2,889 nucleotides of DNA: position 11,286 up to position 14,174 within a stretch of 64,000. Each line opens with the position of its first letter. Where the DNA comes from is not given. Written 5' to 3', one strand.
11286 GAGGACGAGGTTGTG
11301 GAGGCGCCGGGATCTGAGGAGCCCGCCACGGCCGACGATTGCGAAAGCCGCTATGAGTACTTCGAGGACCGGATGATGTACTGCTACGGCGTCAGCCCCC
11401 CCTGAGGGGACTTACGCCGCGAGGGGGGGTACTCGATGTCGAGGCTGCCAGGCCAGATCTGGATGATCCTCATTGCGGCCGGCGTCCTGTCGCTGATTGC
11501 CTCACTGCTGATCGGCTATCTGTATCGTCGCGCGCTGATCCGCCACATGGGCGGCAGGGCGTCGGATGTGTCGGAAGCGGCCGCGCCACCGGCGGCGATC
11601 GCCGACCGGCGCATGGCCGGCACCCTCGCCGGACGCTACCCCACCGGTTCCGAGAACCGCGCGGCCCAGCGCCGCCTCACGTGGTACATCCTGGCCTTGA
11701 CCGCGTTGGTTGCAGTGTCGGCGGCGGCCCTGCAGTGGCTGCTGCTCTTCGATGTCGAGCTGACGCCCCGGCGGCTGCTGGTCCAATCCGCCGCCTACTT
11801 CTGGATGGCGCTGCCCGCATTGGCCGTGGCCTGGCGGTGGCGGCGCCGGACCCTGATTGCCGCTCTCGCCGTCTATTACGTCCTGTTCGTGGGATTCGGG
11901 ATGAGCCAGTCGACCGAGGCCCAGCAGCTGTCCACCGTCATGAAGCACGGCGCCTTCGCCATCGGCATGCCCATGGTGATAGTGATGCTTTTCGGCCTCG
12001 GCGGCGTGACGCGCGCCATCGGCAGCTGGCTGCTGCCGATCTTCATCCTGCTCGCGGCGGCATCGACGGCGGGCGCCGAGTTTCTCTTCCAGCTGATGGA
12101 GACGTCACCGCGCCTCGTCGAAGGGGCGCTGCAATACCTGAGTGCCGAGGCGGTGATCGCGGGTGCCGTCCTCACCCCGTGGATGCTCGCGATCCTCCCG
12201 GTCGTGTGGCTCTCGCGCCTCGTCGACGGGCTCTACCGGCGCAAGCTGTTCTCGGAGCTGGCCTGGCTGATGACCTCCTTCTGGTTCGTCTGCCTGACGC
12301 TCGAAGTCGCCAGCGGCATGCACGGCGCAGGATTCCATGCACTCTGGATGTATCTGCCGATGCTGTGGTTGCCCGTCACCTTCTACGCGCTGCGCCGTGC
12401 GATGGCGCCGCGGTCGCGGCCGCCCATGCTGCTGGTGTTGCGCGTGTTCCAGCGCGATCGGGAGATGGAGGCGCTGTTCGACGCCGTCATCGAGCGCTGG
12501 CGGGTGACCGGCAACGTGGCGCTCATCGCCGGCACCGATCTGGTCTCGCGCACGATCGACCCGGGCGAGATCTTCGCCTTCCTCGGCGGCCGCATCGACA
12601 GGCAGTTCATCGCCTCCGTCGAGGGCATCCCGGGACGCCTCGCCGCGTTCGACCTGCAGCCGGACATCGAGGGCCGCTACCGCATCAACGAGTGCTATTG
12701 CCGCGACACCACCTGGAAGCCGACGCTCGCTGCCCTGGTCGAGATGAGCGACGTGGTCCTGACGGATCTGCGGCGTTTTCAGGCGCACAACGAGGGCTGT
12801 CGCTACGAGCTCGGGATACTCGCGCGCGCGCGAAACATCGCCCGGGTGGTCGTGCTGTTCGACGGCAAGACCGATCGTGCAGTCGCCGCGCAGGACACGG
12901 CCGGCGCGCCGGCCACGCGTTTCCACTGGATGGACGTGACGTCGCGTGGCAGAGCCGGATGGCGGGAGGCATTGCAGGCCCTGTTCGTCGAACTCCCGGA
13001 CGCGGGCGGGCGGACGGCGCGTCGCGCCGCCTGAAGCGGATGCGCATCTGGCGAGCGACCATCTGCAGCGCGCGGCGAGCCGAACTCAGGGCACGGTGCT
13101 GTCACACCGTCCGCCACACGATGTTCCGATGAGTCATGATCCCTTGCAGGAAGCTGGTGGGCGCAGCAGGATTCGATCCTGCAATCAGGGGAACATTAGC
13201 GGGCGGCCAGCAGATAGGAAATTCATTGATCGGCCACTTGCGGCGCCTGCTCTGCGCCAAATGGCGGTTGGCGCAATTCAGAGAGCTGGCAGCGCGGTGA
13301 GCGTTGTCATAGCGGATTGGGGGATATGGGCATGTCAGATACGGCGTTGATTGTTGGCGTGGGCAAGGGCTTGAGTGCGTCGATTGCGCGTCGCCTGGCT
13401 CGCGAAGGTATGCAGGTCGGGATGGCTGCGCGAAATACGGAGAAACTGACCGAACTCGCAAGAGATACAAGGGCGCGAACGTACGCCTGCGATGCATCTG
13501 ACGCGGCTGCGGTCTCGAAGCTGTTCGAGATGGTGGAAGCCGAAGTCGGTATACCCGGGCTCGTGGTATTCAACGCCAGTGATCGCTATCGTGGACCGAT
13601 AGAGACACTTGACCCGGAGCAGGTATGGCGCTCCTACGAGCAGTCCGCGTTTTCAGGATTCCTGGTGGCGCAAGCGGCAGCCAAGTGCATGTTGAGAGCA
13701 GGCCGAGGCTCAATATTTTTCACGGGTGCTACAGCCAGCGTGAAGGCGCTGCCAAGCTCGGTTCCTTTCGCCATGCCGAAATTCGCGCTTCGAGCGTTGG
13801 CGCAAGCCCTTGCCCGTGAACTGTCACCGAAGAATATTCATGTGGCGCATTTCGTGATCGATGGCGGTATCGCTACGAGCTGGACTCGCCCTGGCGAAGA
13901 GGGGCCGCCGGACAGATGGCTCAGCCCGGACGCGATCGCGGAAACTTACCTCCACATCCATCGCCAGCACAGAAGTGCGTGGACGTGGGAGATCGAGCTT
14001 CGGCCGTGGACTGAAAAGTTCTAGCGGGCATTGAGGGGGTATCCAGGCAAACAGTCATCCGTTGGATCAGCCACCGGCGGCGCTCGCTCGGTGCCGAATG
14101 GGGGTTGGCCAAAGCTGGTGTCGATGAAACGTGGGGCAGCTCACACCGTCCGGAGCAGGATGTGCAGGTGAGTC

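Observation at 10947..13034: Uncharacterised two-gene cassette beside a tRNA gene: small secreted Cys-protein plus an 8-TM membrane protein with an unassigned cytoplasmic alpha/beta domain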

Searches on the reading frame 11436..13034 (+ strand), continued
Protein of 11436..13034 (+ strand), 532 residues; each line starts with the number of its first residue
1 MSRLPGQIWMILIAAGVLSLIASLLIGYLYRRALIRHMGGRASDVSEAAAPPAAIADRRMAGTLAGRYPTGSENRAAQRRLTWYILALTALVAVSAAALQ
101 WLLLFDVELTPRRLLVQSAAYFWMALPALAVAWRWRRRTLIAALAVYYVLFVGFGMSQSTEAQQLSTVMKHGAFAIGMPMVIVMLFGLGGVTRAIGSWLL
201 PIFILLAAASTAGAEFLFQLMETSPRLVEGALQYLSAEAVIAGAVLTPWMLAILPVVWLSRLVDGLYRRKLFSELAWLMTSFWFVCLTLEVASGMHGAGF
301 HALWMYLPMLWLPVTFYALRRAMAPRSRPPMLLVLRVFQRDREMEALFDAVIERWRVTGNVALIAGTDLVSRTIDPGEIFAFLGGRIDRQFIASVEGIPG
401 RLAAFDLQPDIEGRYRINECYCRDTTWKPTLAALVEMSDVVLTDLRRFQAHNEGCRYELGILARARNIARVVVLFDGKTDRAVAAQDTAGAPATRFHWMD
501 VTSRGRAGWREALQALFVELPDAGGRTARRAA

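Call 88: search_protein_families(library=padloc, proteins=[L064:1777-7212:+, L055:7276-7971:+, L070:12204-13265:-, L051:4995-6539:+, L004:9502-10503:+, L011:1973-3316:+, L010:9573-10739:+, L020:6853-7950:+, L003:6597-7508:+, L005:9009-12611:+], max_evalue=0.001)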
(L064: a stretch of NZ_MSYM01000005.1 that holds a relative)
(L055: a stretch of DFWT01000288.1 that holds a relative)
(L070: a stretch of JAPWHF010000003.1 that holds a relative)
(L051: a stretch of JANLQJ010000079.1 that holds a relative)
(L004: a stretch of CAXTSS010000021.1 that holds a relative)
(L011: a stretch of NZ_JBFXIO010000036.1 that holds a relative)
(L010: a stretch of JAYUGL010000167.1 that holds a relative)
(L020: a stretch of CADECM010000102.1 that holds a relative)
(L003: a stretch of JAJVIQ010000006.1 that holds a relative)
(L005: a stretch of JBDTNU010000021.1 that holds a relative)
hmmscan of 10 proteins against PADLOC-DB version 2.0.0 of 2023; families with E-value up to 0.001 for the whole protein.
L064:1777-7212:+ (1811 aa): 0 families

L055:7276-7971:+ (231 aa): 0 families

L070:12204-13265:- (353 aa): 2 families
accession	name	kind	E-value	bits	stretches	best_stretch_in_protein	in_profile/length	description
PDLC00434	ThsB1|ThsB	-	3.5e-09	34.3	1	34-102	138-204/396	TIR-like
PDLC02012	SAVED5--SAVED_TIR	-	1e-07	29.4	1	29-103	6-79/404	-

L051:4995-6539:+ (515 aa): 1 family
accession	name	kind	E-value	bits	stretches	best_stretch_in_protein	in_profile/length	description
PDLC00733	Effector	-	1.7e-07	28.5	1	113-184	290-360/388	TIR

L004:9502-10503:+ (334 aa): 1 family
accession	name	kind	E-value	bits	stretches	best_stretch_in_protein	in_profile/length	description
PDLC02987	caspase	-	7.7e-10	36.6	1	90-298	41-158/453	-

L011:1973-3316:+ (447 aa): 0 families

L010:9573-10739:+ (389 aa): 4 families
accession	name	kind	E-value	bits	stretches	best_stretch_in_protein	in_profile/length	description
PDLC00758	Effector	-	2.3e-44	150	1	14-298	5-259/331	Phospholipase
PDLC00757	Effector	-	5.3e-36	122.6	1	10-292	5-256/331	Phospholipase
PDLC00755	Effector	-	3.7e-20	70.3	1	10-87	6-76/311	Phospholipase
PDLC00756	Effector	-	3.6e-06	24.4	1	72-265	3-169/280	Phospholipase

L020:6853-7950:+ (366 aa): 6 families
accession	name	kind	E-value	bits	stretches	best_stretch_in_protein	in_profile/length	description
PDLC02012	SAVED5--SAVED_TIR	-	1.1e-13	49.1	1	3-77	15-90/404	-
PDLC05062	PDC-S66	-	1.7e-10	38.8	1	2-73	149-222/282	-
PDLC02421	Aga_TIR-PNTD1-PNTD2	-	6.7e-09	33.3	1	3-75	5-80/430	Class I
PDLC02403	Aga_TIR-PNTD1-PNTD2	-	2.6e-06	24.8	1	4-75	5-79/443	Class I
PDLC00420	ThsB1|ThsB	-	0.0003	18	1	1-70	1-74/319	TIR-like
PDLC00436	ThsB1|ThsB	-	0.00031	18.3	1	2-74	36-113/183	TIR-like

L003:6597-7508:+ (303 aa): 0 families

L005:9009-12611:+ (1201 aa): 0 families
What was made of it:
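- On Known or candidate anti-phage defence systems (PADLOC-DB 2.0): Some neighbours of homologues do match effector models for patatin, TIR and caspase (call 88).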

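Call 92: search_protein_families(library=pfam, alignment_id=A1, max_evalue=10)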
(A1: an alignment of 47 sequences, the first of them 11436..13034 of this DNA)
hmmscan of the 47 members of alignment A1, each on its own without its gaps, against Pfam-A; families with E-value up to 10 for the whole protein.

A. member 1, window:11436-13034:+ (532 aa): 0 families

B. families by the number of members that match (of 47 scanned): 16 families
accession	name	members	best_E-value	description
PF05014.21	Nuc_deoxyrib_tr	15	0.0005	Nucleoside 2-deoxyribosyltransferase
PF19337.4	BAMBI_C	2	0.041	BMP and activin membrane-bound inhibitor homolog C-terminus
PF00448.28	SRP54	2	0.13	SRP54-type protein, GTPase domain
PF05366.16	Sarcolipin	1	0.048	Sarcolipin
PF02277.22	DBI_PRT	1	0.12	Phosphoribosyltransferase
PF11284.13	DUF3085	1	0.12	Protein of unknown function (DUF3085)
PF14118.11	YfzA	1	0.14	YfzA-like protein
PF24257.1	DUF7458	1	0.19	Family of unknown function (DUF7458)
PF14004.11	DUF4227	1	0.21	Protein of unknown function (DUF4227)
PF03137.26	OATP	1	0.24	Organic Anion Transporter Polypeptide (OATP) family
PF12669.12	FeoB_associated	1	0.31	FeoB-associated Cys-rich membrane protein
PF11872.13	DUF3392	1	0.54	Protein of unknown function (DUF3392)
PF11044.13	TMEMspv1-c74-12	1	1.4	Plectrovirus spv1-c74 ORF 12 transmembrane protein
PF03707.21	MHYT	1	1.9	Bacterial signalling protein N terminal repeat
PF04625.18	DEC-1_N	1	2.6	DEC-1 protein, N-terminal region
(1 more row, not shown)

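Call 98: find_related_loci(query=A1, collection=viral_contigs, flank=5000)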
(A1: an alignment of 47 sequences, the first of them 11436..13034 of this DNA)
Query A1 (532 aa) in viral_contigs; peptide patterns used: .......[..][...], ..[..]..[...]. (x = any residue, [..] = any of these).
67 stretches matched a pattern, but none encodes a relative of the query by tblastn (E <= 1e-3).

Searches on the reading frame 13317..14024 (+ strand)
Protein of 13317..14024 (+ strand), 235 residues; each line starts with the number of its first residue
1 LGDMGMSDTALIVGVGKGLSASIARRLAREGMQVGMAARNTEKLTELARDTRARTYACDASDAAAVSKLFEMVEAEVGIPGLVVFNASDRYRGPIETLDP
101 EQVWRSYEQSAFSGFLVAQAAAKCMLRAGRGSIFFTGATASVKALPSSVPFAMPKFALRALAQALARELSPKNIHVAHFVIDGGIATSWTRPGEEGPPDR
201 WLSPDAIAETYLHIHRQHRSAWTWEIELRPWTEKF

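Call 4: search_protein_families(library=pfam, proteins=[window:13317-14024:+], max_evalue=1)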
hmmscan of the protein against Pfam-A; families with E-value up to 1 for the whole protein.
window:13317-14024:+ (235 aa): 8 families
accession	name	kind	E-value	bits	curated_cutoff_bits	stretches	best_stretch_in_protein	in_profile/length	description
PF00106.31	adh_short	-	3.6e-28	98.8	26.6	1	9-190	2-187/195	short chain dehydrogenase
PF13561.12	adh_short_C2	-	8.4e-25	88.2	27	1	14-189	1-180/236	Enoyl-(Acyl carrier protein) reductase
PF08659.16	KR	-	0.00015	22.1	22.6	1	9-102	2-104/180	KR domain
PF03807.23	F420_oxidored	-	0.00044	21.2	21.6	1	12-65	4-58/94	NADP oxidoreductase coenzyme F420-dependent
PF13460.12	NAD_binding_10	-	0.0013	19.1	27.2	1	23-75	10-63/184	NAD(P)H-binding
PF01488.26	Shikimate_DH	-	0.008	16.7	24.3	1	8-60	13-66/138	Shikimate / quinate 5-dehydrogenase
PF23441.1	SDR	-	0.081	12.7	27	1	66-176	80-188/258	SDR-like rossmann domain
PF02666.20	PS_Dcarbxylase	-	0.19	11.8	22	1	169-194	75-100/198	Phosphatidylserine decarboxylase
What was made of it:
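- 13200..14140 (+): ~1-kb inserted segment carrying an SDR gene (13317-14024); not part of the cassette. Pfam adh_short (call 4).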
